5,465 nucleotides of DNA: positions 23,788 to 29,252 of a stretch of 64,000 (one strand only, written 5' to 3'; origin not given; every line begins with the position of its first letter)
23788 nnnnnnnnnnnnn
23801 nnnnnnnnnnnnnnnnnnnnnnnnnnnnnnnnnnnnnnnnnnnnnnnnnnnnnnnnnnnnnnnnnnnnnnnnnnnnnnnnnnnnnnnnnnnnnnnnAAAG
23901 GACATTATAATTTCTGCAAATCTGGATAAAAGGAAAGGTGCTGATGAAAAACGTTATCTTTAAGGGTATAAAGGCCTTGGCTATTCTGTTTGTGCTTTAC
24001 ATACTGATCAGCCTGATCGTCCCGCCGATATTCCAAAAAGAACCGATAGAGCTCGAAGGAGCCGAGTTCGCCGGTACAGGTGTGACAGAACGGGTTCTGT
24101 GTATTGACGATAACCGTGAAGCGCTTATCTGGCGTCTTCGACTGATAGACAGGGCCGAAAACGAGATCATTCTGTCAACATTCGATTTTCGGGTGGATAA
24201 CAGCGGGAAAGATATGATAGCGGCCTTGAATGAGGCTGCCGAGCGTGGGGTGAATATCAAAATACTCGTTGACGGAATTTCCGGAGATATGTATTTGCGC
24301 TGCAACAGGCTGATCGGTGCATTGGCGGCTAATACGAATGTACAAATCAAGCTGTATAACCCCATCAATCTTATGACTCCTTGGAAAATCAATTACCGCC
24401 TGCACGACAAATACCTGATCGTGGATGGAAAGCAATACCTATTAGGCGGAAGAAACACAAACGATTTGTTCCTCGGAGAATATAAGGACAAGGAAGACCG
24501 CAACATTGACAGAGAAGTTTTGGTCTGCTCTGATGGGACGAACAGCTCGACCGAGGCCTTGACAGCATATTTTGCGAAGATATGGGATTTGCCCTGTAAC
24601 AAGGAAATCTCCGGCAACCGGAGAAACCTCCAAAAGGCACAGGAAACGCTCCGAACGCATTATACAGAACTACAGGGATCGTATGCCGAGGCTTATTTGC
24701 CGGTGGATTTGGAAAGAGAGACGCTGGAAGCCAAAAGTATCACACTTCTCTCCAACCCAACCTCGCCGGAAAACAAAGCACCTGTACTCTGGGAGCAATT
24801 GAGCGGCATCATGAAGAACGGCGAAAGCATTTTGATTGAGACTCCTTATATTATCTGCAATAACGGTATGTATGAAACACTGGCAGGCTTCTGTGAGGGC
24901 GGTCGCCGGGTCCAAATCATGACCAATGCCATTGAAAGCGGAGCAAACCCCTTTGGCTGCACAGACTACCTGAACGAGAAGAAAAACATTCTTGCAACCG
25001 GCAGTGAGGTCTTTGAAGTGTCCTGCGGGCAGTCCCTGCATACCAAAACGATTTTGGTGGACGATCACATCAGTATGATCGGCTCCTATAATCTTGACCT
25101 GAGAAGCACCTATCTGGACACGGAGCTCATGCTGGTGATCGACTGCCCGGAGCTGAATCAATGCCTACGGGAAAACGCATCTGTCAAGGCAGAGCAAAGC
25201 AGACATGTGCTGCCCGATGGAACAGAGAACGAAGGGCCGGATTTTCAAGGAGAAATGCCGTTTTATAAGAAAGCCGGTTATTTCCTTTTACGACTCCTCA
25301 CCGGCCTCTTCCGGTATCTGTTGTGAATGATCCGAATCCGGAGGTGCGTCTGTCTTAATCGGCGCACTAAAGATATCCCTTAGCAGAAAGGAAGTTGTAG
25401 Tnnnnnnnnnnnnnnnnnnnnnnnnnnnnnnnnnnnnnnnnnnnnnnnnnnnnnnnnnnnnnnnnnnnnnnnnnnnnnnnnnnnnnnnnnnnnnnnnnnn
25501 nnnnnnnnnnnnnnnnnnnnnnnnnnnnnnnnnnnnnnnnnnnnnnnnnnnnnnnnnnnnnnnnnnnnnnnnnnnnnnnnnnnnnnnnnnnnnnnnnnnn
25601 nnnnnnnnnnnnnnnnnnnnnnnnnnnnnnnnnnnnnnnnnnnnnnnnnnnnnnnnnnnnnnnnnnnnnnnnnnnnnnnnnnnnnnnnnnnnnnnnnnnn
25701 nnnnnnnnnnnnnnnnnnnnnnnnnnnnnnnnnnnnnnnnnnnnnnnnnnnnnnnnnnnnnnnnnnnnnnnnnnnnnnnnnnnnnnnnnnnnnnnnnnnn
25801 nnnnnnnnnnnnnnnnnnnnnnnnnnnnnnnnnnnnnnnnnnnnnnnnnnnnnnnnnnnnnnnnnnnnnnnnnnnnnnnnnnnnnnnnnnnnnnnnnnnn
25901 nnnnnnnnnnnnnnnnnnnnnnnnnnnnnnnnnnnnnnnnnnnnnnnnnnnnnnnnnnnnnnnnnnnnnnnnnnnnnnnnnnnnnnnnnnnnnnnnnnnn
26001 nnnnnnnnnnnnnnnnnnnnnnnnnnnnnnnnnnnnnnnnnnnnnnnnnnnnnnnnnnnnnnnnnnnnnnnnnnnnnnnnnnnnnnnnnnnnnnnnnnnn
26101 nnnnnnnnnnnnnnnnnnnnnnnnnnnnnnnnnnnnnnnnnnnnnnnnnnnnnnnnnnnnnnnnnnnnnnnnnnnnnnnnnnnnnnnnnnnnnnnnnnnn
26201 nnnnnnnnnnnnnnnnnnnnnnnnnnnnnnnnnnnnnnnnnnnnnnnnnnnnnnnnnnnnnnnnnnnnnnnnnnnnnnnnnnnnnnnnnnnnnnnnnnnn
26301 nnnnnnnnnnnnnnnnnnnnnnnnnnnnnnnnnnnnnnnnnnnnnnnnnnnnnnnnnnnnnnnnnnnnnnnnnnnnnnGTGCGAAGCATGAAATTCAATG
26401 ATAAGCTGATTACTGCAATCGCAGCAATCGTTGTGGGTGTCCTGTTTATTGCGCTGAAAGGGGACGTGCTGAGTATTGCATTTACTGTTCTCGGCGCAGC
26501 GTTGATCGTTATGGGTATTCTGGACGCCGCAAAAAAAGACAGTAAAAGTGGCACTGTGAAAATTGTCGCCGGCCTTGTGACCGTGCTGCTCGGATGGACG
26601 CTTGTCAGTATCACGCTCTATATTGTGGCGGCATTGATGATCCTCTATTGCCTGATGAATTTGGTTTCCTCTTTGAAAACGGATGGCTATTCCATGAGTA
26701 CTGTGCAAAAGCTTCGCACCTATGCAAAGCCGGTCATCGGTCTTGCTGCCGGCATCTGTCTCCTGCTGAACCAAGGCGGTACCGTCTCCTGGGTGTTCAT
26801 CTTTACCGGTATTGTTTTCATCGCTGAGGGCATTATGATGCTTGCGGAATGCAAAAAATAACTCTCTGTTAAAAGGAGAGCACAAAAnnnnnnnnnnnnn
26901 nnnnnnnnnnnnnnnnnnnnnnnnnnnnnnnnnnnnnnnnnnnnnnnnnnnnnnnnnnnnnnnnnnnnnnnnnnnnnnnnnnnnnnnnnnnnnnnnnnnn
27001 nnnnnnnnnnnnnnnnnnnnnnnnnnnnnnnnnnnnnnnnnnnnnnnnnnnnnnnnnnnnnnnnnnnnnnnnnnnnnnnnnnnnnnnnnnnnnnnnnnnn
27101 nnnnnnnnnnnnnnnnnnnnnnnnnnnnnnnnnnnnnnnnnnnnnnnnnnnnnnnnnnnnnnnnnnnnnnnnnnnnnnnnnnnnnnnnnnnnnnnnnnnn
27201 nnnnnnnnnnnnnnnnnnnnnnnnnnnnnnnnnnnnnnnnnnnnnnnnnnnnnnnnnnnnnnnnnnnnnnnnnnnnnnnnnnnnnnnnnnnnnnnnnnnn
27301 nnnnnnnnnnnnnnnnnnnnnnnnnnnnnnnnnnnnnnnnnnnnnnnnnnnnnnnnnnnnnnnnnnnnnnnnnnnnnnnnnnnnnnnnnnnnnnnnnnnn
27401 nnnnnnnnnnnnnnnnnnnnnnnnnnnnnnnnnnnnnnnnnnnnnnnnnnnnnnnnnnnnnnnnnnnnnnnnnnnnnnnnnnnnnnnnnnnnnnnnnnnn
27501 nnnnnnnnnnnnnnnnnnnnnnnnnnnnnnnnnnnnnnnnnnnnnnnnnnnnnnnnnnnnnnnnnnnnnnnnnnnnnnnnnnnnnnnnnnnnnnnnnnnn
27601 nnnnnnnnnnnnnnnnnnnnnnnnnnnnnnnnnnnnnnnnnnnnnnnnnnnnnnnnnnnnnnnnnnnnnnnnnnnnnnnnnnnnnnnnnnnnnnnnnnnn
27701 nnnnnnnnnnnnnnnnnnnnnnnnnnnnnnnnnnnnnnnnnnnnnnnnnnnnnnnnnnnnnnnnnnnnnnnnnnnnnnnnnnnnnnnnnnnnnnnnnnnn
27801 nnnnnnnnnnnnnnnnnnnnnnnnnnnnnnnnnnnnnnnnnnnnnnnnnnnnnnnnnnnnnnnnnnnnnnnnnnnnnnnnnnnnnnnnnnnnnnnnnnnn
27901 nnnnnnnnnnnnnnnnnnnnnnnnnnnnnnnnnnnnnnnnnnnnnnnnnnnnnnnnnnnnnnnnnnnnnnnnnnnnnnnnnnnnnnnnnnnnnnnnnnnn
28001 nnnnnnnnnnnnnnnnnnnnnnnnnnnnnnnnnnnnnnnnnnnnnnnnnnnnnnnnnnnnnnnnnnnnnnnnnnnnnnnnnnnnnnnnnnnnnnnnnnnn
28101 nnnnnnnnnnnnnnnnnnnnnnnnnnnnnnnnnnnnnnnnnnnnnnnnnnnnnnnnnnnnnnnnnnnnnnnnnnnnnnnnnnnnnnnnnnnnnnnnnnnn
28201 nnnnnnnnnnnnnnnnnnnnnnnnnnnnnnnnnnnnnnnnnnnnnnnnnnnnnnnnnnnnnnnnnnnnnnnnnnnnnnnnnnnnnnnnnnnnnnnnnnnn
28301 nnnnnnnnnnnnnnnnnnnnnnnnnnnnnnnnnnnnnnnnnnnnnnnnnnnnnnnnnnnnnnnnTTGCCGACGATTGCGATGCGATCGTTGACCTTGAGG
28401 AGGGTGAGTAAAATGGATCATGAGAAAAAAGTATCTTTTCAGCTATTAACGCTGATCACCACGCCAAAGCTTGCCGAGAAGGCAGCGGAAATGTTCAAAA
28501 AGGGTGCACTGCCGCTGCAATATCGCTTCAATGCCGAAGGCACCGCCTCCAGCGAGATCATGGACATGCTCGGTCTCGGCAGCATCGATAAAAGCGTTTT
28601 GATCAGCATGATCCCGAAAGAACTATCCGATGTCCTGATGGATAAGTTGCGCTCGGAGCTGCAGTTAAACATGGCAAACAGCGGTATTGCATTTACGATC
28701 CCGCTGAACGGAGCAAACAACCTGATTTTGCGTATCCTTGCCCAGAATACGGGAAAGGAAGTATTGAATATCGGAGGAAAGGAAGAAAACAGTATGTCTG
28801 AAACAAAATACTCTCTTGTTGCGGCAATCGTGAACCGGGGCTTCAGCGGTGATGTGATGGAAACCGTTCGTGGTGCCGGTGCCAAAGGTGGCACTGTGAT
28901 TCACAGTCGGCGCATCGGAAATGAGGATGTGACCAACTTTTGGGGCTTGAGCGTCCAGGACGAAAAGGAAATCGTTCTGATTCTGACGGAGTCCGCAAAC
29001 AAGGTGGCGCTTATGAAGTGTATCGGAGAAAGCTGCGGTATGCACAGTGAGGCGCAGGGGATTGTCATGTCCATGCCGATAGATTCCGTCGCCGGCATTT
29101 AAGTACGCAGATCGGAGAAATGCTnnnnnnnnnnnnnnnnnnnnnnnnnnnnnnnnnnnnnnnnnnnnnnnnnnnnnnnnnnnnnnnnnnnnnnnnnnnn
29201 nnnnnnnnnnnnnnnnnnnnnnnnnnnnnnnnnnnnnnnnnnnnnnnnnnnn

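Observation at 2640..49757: About 47-kb lower-GC block between tRNA-Leu(CAA) and guaA, compositionally distinct from flanks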

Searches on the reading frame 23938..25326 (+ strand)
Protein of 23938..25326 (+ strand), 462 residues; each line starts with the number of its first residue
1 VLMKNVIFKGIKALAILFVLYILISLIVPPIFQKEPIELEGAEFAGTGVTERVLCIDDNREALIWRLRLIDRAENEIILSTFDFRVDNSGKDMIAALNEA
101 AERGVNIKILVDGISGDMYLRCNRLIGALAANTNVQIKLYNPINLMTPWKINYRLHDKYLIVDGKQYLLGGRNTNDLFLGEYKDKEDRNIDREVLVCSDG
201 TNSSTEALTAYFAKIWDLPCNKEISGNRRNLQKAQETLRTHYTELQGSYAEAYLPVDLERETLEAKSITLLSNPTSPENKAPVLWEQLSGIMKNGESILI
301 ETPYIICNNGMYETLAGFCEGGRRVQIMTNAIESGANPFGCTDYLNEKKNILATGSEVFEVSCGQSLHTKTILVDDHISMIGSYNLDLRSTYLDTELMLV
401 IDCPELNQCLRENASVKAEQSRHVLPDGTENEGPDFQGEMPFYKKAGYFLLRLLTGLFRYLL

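Call 6: search_protein_families(library=pfam, proteins=[window:23938-25326:+])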
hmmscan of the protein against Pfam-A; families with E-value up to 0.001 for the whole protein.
window:23938-25326:+ (462 aa): 2 families
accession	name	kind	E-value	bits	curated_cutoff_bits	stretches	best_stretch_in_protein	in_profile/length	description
PF13091.12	PLDc_2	-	3.1e-34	118.1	27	2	292-412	6-126/132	PLD-like domain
PF00614.28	PLDc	-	7.1e-07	29.4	21.9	0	366-389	4-27/28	Phospholipase D Active site motif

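Call 44: search_protein_families(library=ncbifam, proteins=[window:23938-25326:+], max_evalue=0.00001)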
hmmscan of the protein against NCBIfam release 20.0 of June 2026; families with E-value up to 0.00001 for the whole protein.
window:23938-25326:+ (462 aa): 6 families
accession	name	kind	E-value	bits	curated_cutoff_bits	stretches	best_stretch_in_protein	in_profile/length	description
TIGR04265.1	bac_cardiolipin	equivalog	1.4e-26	93.5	290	2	273-423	311-456/483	cardiolipin synthase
NF008427.0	PRK11263.1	equivalog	3.2e-23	82.5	281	2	68-182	26-139/409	cardiolipin synthase ClsB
NF009107.0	PRK12452.1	equivalog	4.5e-21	75.2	787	2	61-183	150-270/509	cardiolipin synthase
NF038319.1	DISARM_DrmC_I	equivalog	2e-11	43.9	133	1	68-170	101-199/236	DISARM system phospholipase D-like protein DrmC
NF010492.0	PRK13912.1-3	equivalog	1.7e-09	37.5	297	1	57-173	30-139/178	nuclease NucT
NF006946.0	PRK09428.1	equivalog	3.1e-09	36.3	314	0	67-137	41-108/451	CDP-diacylglycerol--serine O-phosphatidyltransferase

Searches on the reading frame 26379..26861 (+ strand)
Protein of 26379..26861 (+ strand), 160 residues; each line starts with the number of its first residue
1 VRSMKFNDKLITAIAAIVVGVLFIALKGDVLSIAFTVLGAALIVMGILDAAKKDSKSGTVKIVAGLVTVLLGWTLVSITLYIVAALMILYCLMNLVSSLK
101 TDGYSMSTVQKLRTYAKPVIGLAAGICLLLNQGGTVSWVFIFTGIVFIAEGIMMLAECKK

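Call 6: search_protein_families(library=pfam, proteins=[window:26379-26861:+])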
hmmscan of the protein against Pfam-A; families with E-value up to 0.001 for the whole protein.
window:26379-26861:+ (160 aa): 1 family
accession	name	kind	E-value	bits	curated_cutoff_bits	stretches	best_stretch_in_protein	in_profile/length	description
PF03729.18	DUF308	-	4.9e-07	30.3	25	0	119-156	4-41/73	Short repeat of unknown function (DUF308)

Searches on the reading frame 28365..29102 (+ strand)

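Call 6: search_protein_families(library=pfam, proteins=[window:28365-29102:+])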
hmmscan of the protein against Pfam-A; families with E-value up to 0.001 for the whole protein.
window:28365-29102:+ (245 aa): 1 family
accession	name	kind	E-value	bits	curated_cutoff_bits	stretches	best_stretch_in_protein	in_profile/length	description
PF00543.27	P-II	-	8.8e-05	23.2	25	0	151-243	3-96/102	Nitrogen regulatory protein P-II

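Call 71: search_protein_families(library=phrogs, proteins=[window:28413-29102:+], max_evalue=0.001)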
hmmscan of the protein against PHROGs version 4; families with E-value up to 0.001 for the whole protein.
window:28413-29102:+ (229 aa): 0 families
